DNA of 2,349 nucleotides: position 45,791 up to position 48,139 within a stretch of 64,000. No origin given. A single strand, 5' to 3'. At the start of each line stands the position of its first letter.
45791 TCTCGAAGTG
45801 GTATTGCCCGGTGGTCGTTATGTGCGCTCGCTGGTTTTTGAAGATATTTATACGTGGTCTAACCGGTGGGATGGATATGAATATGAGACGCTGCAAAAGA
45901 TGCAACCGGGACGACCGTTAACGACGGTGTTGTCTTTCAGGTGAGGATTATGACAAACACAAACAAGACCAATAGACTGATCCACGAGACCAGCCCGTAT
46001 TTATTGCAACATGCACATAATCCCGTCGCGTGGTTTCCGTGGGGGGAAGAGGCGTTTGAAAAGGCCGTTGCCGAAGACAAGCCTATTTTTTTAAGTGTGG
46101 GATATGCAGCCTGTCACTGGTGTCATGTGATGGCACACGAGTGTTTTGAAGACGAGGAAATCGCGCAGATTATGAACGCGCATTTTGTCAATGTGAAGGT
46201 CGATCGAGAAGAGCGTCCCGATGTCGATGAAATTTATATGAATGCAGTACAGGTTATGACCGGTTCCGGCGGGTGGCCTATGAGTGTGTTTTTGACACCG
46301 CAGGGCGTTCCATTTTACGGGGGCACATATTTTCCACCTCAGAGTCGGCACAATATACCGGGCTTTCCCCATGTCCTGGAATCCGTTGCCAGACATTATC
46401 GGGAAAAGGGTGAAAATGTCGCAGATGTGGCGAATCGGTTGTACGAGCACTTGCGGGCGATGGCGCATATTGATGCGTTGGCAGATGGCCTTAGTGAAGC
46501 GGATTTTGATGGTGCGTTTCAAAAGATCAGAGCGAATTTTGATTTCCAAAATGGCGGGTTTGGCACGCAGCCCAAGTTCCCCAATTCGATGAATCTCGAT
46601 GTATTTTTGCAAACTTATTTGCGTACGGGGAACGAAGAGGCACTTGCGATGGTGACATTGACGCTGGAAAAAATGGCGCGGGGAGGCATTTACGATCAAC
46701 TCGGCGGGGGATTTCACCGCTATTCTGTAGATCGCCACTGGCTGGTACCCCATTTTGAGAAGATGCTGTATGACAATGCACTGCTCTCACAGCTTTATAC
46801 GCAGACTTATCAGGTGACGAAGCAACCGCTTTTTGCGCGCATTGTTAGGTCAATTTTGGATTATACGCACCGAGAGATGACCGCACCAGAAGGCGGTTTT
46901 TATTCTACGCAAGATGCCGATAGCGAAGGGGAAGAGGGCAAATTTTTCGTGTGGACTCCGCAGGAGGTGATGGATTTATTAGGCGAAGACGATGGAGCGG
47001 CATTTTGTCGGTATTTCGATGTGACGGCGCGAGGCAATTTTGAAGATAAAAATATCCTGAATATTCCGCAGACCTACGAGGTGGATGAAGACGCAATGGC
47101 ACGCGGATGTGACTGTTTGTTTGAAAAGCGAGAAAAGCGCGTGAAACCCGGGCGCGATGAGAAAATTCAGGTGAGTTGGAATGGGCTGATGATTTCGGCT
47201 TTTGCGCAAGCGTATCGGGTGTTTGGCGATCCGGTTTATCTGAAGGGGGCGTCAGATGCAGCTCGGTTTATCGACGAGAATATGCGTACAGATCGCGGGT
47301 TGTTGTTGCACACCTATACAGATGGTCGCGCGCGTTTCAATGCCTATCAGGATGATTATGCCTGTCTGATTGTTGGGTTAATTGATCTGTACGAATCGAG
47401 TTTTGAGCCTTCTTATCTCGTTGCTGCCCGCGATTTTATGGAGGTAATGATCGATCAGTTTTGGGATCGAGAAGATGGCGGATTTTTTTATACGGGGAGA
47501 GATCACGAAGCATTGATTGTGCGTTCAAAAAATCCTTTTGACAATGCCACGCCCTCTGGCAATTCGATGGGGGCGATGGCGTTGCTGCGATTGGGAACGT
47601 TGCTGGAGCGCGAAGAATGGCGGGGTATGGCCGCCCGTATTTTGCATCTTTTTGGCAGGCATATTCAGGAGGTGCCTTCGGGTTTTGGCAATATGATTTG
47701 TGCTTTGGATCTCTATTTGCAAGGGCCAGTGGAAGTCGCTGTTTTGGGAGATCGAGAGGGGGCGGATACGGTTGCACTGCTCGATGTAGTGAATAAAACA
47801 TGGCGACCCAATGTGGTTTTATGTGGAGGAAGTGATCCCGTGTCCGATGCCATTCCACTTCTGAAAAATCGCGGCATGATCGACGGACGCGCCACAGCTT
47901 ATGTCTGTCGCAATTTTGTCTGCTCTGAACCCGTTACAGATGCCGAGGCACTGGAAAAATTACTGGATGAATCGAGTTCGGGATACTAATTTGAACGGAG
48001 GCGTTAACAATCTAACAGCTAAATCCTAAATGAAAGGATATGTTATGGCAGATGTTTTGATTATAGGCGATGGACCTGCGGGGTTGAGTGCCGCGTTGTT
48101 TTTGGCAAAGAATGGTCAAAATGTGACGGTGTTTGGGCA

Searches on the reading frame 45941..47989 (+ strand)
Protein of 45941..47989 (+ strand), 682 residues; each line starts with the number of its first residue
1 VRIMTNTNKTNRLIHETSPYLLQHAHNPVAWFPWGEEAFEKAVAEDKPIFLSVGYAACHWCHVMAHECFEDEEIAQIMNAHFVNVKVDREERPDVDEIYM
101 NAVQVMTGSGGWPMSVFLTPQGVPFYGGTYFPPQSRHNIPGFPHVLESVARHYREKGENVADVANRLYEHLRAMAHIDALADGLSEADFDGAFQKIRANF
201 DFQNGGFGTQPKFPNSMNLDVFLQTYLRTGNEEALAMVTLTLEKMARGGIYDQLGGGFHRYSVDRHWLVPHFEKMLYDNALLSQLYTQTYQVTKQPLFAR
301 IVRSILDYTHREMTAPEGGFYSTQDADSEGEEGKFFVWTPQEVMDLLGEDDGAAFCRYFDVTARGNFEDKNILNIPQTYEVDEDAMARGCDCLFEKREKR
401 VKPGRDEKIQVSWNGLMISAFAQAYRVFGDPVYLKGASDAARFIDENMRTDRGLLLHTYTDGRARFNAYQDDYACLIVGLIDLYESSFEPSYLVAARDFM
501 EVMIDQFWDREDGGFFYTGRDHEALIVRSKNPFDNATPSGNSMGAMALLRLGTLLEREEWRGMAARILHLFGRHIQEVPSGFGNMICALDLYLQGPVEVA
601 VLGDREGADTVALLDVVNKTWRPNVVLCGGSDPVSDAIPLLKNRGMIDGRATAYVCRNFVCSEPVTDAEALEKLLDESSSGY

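Call 48: search_protein_families(library=pfam, proteins=[window:45941-47989:+], max_evalue=0.0001)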
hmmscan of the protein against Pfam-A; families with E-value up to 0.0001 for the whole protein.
window:45941-47989:+ (682 aa): 3 families
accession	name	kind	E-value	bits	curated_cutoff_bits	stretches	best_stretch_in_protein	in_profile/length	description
PF03190.21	Thioredox_DsbH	-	8.6e-79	263.6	27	1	10-171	1-162/163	Protein of unknown function, DUF255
PF13899.12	Thioredoxin_7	-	2.1e-09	37.8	27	1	31-120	2-83/83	Thioredoxin-like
PF07470.19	Glyco_hydro_88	-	6.2e-07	29.2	26.6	0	414-576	31-168/352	Glycosyl Hydrolase Family 88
